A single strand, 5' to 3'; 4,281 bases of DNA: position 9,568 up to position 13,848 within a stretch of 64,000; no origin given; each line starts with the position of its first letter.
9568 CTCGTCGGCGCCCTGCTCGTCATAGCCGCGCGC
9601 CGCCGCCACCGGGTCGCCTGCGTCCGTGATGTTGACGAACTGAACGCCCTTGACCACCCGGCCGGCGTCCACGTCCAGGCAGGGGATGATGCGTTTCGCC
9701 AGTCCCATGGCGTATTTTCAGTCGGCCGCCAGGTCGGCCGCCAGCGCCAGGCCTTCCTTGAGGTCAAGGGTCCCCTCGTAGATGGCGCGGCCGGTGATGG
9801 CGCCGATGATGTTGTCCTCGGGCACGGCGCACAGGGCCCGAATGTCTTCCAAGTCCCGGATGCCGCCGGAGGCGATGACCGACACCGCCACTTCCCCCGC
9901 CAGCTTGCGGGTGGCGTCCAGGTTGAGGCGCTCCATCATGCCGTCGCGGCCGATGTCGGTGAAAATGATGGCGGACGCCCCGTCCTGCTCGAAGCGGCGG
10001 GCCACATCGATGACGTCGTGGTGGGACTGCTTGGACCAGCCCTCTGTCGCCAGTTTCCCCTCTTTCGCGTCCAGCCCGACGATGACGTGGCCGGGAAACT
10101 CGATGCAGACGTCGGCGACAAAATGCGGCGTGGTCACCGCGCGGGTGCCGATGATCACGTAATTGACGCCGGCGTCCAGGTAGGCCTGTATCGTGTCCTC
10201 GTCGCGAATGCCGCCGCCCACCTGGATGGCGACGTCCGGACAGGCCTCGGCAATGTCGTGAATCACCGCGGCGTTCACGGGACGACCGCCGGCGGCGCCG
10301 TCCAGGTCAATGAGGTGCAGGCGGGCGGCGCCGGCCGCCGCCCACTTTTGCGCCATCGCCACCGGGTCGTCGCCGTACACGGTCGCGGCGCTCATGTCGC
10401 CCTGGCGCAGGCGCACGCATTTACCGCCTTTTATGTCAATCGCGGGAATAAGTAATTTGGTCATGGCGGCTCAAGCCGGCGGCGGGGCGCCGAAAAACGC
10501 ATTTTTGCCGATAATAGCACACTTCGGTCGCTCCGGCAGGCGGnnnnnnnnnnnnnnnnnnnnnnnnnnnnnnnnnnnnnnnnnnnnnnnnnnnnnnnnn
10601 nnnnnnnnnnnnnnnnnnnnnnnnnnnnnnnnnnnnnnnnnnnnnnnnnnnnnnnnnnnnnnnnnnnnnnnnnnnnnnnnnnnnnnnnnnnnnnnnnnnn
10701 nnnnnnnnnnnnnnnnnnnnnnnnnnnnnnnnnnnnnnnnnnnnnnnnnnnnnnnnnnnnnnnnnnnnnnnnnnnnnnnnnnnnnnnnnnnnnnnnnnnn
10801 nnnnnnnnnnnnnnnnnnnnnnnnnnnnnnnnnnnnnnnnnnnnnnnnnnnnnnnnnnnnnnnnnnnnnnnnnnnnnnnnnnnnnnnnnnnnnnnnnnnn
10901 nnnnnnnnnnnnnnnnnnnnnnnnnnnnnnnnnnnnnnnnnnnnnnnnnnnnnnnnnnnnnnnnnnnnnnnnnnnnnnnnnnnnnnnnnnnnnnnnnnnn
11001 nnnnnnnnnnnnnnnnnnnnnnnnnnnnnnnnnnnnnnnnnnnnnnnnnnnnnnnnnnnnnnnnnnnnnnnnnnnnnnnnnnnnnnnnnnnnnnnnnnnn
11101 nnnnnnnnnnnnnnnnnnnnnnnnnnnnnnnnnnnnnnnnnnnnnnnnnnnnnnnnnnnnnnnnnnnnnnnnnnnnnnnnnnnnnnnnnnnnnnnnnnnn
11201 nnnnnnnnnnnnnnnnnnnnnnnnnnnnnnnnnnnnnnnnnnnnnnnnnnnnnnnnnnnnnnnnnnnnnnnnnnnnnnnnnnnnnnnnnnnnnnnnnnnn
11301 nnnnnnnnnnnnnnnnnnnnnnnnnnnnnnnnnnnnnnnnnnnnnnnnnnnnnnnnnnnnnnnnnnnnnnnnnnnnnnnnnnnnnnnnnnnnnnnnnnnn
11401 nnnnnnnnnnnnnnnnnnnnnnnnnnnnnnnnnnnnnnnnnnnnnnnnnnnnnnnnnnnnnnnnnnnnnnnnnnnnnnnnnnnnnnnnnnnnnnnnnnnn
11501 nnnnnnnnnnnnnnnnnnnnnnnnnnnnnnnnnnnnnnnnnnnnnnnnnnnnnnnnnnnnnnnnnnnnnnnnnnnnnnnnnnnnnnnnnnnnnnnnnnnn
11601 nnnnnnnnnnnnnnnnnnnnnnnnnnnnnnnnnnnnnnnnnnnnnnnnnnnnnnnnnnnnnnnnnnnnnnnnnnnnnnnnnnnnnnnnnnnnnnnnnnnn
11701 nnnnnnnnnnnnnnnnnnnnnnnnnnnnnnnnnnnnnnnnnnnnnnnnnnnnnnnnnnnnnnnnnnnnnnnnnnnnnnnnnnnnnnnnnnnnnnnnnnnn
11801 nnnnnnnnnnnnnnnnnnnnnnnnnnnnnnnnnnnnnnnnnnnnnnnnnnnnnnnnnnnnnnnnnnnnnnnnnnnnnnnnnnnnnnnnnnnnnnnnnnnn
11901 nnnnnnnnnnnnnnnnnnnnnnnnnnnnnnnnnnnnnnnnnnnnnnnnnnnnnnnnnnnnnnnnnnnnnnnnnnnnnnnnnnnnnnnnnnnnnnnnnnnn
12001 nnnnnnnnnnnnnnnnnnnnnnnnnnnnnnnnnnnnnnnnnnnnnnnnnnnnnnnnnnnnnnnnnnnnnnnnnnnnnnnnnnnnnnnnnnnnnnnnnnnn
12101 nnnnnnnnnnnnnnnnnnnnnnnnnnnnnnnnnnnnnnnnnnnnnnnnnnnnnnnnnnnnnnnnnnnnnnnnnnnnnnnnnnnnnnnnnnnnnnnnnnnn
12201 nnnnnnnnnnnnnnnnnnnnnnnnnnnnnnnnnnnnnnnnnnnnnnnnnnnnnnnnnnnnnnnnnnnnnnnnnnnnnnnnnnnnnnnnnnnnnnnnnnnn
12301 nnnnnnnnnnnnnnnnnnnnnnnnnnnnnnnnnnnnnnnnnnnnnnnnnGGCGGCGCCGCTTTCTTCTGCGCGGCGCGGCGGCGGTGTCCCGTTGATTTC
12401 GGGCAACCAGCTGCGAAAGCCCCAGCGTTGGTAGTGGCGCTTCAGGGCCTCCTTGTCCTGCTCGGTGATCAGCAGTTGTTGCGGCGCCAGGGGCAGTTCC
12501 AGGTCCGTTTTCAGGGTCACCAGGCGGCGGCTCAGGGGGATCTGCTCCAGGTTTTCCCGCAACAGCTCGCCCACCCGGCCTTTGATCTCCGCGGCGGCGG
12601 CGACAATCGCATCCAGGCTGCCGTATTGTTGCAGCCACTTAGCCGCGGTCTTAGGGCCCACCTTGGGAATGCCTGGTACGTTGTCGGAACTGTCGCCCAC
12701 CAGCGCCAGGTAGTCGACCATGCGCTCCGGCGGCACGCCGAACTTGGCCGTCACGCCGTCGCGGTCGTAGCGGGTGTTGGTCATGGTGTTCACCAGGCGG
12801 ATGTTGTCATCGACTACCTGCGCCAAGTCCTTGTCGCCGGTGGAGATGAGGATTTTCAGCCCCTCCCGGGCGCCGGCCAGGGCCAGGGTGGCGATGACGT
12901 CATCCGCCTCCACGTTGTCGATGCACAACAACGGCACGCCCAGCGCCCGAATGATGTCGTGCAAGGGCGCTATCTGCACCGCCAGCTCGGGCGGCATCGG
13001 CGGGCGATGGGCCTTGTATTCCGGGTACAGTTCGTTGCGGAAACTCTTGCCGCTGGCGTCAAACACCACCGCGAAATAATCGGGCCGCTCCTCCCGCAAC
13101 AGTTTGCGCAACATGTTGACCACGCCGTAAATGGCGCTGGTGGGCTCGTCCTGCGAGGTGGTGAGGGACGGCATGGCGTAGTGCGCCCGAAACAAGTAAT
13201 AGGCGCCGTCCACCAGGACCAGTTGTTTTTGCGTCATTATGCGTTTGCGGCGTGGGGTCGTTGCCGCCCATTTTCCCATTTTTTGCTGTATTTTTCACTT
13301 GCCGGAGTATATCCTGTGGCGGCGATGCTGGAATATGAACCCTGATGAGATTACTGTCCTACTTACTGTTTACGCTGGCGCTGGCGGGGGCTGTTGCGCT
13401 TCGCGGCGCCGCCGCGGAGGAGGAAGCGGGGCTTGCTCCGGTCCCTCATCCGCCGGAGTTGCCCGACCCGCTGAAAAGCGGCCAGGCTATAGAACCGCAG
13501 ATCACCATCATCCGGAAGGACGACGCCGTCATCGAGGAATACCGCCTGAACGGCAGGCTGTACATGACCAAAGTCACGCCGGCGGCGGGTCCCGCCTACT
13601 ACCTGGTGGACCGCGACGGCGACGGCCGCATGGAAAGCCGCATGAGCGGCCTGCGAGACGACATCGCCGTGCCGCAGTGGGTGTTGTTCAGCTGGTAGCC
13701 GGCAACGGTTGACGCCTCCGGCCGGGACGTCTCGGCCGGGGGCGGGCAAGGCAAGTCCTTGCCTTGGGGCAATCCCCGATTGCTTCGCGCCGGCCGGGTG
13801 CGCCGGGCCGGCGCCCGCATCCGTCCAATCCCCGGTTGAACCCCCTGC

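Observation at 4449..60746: Recurrent tandem duplication of gene boundaries across the window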

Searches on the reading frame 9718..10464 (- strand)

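Call 42: search_protein_families(library=pfam, max_evalue=0.00001, proteins=[window:9718-10464:-])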
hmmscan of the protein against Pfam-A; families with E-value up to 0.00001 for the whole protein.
window:9718-10464:- (248 aa): 2 families
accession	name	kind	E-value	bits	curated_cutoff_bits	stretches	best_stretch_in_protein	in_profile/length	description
PF00977.27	His_biosynth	-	1.2e-76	257.6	23.6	1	5-233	2-227/228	Histidine biosynthesis protein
PF01207.24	Dus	-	1.6e-07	31.2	20.4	0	142-213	132-204/311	Dihydrouridine synthase (Dus)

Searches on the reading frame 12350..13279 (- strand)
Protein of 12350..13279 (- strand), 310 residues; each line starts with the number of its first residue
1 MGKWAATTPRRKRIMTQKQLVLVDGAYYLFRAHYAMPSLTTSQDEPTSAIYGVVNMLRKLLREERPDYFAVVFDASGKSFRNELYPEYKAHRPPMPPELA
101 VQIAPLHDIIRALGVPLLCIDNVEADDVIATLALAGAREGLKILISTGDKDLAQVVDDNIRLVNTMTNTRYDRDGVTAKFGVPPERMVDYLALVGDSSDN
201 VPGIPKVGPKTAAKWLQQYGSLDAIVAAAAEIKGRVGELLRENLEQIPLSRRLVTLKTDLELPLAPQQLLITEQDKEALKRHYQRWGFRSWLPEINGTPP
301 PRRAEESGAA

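Call 46: search_solved_structures(query=window:12350-13279:-, show_alignments=3, max_evalue=1e-10)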
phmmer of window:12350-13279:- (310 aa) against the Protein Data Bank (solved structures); distinct sequences matched with E-value up to 1e-10: 10.
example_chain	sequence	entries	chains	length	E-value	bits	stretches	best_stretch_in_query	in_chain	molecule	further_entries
6vde_A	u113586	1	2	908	6.5e-61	209.9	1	17-289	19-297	DNA polymerase I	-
1bgx_T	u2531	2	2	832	1e-50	176.4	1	19-307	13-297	TAQ DNA POLYMERASE | PROTEIN (TAQ POLYMERASE)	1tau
1taq_A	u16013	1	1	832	1e-50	176.3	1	19-307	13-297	TAQ DNA POLYMERASE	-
9l56_A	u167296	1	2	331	5.7e-30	108.3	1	75-266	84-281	5'-3' exonuclease family protein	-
9l55_A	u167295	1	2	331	6.5e-29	104.8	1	75-266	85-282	5'-3' exonuclease family protein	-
3zd8_A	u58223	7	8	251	2.8e-28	102.7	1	55-270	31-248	PROTEIN XNI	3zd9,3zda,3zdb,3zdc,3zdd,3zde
6c33_A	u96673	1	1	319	6.6e-24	88.3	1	20-242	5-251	5'-3' exonuclease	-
6c35_A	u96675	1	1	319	3e-23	86.2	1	20-242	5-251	5'-3' exonuclease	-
6c36_A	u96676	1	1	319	3e-23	86.2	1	20-242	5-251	5'-3' exonuclease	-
6c34_A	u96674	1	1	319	3e-23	86.2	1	20-242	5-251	5'-3' exonuclease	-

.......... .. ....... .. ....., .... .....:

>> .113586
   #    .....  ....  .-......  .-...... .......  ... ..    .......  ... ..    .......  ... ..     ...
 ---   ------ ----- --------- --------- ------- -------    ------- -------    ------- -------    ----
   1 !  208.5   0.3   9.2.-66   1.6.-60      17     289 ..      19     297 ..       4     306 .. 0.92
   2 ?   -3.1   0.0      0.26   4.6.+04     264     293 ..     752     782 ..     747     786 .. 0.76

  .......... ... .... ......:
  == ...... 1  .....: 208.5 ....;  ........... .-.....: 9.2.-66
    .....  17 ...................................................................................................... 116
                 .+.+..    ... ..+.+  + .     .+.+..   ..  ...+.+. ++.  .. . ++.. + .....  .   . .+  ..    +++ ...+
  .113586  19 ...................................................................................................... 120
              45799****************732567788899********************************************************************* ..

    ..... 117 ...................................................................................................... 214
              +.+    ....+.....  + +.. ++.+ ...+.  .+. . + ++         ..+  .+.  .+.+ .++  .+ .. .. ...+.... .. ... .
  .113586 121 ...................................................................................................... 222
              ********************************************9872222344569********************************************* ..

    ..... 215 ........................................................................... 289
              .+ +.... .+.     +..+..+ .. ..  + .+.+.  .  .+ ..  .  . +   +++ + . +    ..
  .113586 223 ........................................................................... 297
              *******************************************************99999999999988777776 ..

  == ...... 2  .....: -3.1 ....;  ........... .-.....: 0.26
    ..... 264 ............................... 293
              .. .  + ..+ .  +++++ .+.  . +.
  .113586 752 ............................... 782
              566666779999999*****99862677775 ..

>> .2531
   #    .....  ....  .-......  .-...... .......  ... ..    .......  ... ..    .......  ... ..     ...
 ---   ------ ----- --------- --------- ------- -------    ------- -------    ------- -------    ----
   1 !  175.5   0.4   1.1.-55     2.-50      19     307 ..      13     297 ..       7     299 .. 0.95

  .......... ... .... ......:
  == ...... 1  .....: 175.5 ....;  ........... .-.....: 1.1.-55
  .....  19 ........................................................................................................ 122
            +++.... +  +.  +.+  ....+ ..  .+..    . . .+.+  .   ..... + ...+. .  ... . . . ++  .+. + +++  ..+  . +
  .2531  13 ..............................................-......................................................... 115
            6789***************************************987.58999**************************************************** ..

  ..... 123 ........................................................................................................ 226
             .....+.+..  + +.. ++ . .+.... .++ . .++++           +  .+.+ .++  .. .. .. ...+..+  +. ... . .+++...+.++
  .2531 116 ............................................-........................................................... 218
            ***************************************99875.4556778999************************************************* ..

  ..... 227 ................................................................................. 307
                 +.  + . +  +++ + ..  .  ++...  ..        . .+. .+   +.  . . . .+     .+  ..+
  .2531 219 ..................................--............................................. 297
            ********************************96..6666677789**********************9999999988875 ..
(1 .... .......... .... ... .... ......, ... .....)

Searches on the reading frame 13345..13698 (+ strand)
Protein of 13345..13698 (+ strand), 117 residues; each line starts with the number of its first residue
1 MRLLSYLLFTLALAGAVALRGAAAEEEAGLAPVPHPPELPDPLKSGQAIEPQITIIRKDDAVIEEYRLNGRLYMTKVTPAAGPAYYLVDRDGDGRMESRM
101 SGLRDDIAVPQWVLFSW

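Call 42: search_protein_families(library=pfam, max_evalue=0.00001, proteins=[window:13345-13698:+])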
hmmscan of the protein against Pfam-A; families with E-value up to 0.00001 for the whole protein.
window:13345-13698:+ (117 aa): 1 family
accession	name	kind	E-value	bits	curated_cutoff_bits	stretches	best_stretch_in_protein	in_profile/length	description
PF11191.13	DUF2782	-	4.7e-33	113.6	26.8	1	30-117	2-88/88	Protein of unknown function (DUF2782)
